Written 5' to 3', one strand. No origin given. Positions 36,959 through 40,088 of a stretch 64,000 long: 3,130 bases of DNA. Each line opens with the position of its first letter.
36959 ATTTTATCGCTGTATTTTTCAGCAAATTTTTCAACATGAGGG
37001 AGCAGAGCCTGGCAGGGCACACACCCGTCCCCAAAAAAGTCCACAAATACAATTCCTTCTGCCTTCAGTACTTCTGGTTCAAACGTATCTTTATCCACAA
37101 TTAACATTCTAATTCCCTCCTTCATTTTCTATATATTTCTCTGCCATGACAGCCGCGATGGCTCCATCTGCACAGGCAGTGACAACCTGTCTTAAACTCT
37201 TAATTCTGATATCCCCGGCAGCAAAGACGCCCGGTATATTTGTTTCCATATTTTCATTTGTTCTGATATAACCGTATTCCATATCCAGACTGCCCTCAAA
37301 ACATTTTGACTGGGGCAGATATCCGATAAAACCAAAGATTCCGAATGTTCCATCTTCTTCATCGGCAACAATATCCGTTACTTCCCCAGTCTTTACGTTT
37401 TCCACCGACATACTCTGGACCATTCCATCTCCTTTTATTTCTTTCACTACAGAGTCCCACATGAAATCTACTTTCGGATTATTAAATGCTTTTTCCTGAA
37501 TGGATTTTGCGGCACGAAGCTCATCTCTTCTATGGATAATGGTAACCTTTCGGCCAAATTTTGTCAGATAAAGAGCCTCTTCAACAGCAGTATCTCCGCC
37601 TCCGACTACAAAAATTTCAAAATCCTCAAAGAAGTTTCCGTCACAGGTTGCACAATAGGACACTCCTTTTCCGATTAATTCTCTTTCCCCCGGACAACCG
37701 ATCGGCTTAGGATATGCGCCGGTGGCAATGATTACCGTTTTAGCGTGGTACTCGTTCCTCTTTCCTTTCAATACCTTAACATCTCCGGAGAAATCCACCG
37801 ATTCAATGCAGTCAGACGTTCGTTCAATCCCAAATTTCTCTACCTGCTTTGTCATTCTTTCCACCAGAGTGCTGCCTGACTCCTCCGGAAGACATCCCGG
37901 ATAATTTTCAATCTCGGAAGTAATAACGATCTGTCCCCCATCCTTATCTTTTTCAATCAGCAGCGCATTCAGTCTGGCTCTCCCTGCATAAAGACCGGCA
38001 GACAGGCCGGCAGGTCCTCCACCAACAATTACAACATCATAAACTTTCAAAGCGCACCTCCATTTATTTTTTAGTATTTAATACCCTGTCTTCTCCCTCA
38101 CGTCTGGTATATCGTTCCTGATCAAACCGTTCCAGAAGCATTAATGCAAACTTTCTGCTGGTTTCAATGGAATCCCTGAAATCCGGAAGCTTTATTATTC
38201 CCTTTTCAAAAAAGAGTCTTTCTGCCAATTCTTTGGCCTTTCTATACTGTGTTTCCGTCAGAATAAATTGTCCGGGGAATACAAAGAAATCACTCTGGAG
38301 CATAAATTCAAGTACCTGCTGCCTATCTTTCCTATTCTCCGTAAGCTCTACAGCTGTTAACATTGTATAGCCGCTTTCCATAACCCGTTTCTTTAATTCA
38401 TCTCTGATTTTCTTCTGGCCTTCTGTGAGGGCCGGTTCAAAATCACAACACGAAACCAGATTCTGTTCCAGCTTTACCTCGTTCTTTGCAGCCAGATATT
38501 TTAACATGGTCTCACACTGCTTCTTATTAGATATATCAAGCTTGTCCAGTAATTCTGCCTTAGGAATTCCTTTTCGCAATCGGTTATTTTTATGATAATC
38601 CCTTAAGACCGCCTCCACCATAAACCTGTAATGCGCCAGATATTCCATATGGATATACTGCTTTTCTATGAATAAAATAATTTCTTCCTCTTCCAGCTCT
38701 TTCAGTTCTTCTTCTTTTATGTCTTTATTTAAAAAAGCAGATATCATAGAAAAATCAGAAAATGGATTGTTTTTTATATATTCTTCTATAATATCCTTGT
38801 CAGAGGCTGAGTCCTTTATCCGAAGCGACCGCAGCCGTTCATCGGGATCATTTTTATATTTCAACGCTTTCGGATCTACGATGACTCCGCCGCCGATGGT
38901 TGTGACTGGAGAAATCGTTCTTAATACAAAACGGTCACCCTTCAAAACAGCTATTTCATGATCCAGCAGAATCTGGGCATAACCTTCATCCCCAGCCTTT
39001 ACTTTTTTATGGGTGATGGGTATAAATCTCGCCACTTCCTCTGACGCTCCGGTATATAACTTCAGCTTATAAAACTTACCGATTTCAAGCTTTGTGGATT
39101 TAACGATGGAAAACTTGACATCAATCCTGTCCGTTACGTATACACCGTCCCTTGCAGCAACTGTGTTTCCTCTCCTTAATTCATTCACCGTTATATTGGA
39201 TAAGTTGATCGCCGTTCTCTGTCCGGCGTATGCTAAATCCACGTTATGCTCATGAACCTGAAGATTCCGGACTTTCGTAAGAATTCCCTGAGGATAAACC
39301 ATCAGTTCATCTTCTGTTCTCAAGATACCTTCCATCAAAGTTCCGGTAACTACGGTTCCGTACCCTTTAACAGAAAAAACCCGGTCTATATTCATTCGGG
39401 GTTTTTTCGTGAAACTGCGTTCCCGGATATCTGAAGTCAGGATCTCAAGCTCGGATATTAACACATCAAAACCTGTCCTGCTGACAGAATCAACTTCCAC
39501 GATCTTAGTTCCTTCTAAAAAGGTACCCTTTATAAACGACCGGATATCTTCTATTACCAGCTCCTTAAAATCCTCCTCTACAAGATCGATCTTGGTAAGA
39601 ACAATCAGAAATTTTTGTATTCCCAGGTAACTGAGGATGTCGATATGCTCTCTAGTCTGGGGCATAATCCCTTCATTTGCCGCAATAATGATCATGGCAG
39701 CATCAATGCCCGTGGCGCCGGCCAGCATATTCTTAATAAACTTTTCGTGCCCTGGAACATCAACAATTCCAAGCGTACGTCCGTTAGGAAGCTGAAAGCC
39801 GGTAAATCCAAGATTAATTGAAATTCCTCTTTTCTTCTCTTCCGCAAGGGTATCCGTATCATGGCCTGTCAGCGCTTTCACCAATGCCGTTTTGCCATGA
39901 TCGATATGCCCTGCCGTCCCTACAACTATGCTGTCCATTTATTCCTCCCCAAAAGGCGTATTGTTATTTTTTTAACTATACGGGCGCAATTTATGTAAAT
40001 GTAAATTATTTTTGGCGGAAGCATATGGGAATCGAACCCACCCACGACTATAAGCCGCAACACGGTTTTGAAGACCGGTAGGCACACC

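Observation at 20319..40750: Selenium/betaine block sits inside one of two diverged copies of the same locus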

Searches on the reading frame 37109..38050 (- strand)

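Call 11: search_protein_families(library=pfam, proteins=[window:37109-38050:-], max_evalue=0.01)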
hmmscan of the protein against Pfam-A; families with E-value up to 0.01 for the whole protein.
window:37109-38050:- (313 aa): 13 families
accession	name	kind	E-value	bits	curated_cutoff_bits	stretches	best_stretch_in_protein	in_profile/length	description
PF07992.20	Pyr_redox_2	-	4.7e-53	180.9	26.1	1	4-296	1-291/291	Pyridine nucleotide-disulphide oxidoreductase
PF13738.12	Pyr_redox_3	-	2.7e-26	93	30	2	77-279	99-305/305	Pyridine nucleotide-disulphide oxidoreductase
PF00070.33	Pyr_redox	-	6e-19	68.8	22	1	146-217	2-80/82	Pyridine nucleotide-disulphide oxidoreductase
PF01134.28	GIDA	-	6.3e-10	39.1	22.1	0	5-37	1-33/391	Glucose inhibited division protein A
PF00890.30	FAD_binding_2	-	4.4e-09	36.5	20.4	1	5-45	1-42/414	FAD binding domain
PF03486.20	HI0933_like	-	1.3e-08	35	50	1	5-42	2-39/244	HI0933-like protein Rossmann domain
PF01266.30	DAO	-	3.2e-08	33.9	27.9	1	5-39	1-35/353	FAD dependent oxidoreductase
PF12831.13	FAD_oxidored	-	3.9e-06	26.8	27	1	5-36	1-32/416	FAD dependent oxidoreductase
PF13450.12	NAD_binding_8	-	8.9e-06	26.3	21.9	1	8-39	1-32/68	NAD(P)-binding Rossmann-like domain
PF01946.23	Thi4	-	9e-06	25.5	26.2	1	4-35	18-50/235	Thi4 family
PF01494.25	FAD_binding_3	-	2.9e-05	23.9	22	1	4-36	2-34/349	FAD binding domain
PF13434.12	Lys_Orn_oxgnase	-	0.00012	21.7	21.3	0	91-181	136-228/339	L-lysine 6-monooxygenase/L-ornithine 5-monooxygenase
PF13241.12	NAD_binding_7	-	0.00074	20.5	22.1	0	142-189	6-55/104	Putative NAD(P)-binding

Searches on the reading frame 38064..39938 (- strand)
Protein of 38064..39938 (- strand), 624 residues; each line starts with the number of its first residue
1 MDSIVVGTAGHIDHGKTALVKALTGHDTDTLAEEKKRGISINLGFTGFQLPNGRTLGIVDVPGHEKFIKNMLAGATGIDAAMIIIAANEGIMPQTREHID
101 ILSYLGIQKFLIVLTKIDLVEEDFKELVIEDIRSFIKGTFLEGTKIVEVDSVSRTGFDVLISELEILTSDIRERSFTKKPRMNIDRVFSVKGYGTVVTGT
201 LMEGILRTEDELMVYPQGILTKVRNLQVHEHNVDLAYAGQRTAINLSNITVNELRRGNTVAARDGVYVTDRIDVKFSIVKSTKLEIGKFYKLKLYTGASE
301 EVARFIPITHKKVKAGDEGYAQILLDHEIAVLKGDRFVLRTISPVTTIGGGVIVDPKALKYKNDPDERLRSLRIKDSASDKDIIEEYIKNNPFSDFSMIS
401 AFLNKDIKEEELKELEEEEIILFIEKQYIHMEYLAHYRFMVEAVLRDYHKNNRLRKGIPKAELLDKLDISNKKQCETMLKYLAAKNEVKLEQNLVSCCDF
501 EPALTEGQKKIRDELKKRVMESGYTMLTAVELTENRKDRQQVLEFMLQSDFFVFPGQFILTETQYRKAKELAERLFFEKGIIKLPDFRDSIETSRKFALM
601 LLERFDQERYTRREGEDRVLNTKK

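Call 11: search_protein_families(library=pfam, proteins=[window:38064-39938:-], max_evalue=0.01)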
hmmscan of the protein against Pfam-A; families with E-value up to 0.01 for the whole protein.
window:38064-39938:- (624 aa): 7 families
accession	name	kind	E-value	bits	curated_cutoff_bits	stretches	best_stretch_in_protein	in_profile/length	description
PF00009.33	GTP_EFTU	-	7e-33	114.2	26.5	1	4-158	4-176/188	Elongation factor Tu GTP binding domain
PF09107.17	SelB-wing_3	-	7e-15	54.7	23.2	1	578-620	5-47/47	Elongation factor SelB, winged helix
PF25461.1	Beta-barrel_SelB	-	1.3e-10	41.9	27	1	285-358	13-78/80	Selenocysteine-specific elongation factor, beta-barrel domain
PF03144.31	GTP_EFTU_D2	-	5e-10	40.1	30.3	1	194-260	1-72/73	Elongation factor Tu domain 2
PF09106.17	SelB-wing_2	-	5.2e-10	39.7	22.3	1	443-496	2-56/57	Elongation factor SelB, winged helix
PF01926.29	MMR_HSR1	-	0.00024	21.6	21.9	1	6-116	2-113/113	50S ribosome-binding GTPase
PF09439.16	SRPRB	-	0.00059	19.7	25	1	8-73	8-65/178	Signal recognition particle receptor beta subunit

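Call 47: find_related_loci(query=window:38064-39938:-, collection=genome_contigs, flank=10000)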
Query window:38064-39938:- (624 aa) in genome_contigs; peptide patterns used: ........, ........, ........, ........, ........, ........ (x = any residue, [..] = any of these).
600 stretches matched a pattern (row limit reached: there are more); 569 encode a relative of the query (tblastn E <= 1e-3); the best 80 are kept; 80 distinct loci.
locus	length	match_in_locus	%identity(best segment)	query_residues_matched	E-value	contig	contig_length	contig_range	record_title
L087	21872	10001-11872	96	1-624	0e+0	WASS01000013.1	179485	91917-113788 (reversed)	MAG: Hungatella sp. isolate SA7853_bin5 NODE_21_length_179485_cov_52.563061, whole genome shotgun sequence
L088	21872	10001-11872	95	1-624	0e+0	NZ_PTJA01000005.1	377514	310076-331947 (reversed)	Lacrimispora xylanisolvens strain DSM 3808 Ga0170443_105, whole genome shotgun sequence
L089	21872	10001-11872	92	1-624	0e+0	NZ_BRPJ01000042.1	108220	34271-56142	Lacrimispora amygdalina strain DSM 12857 sequence042, whole genome shotgun sequence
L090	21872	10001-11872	83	1-624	0e+0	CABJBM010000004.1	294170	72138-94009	Lachnospiraceae bacterium isolate MGYG-HGUT-00152 genome assembly, contig: ERS138181.8080_1_83.4, whole genome shotgun s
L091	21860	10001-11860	68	1-620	0e+0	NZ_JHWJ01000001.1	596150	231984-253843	[Clostridium] aerotolerans DSM 5434 T546DRAFT_scaffold00001.1_C, whole genome shotgun sequence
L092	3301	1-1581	79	98-624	0e+0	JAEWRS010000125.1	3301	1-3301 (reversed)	MAG: Bacillota bacterium isolate OH_SBrB_7 k127_374408, whole genome shotgun sequence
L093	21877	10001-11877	95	1-624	0e+0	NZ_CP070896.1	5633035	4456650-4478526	Lacrimispora xylanisolvens strain ASCUSBR21 chromosome, complete genome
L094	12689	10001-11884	46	1-620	6e-173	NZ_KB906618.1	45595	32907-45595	Peptostreptococcus anaerobius VPI 4330 = DSM 2949 F823DRAFT_scaffold00014.14, whole genome shotgun sequence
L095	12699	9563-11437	44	1-619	2e-168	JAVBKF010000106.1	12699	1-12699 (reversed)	MAG: Bacillales bacterium isolate GLO_MAG_00207 c_000003169681, whole genome shotgun sequence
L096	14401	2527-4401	44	1-619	6e-168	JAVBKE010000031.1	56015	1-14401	MAG: Bacillales bacterium isolate GLO_MAG_00201 c_000004705307, whole genome shotgun sequence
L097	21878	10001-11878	45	1-620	4e-168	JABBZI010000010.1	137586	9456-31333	Clostridioides difficile strain HC132 NODE_10_length_137586_cov_30.5429, whole genome shotgun sequence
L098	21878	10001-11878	45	1-620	3e-168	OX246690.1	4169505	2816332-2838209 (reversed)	Clostridioides difficile genome assembly, chromosome: 1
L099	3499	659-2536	46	1-620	1e-175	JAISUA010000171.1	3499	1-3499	MAG: Clostridioides sp. isolate Md513_bin53 k119_2003571, whole genome shotgun sequence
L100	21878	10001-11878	44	1-620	3e-167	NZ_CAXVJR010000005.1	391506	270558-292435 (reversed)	Paraclostridium bifermentans isolate CC00581 CC00581_5_NODE_5_length_391506_cov_222.833929, whole genome shotgun sequenc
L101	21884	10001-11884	45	1-620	1e-166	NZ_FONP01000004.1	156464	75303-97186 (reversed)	Peptostreptococcus sp. D1, whole genome shotgun sequence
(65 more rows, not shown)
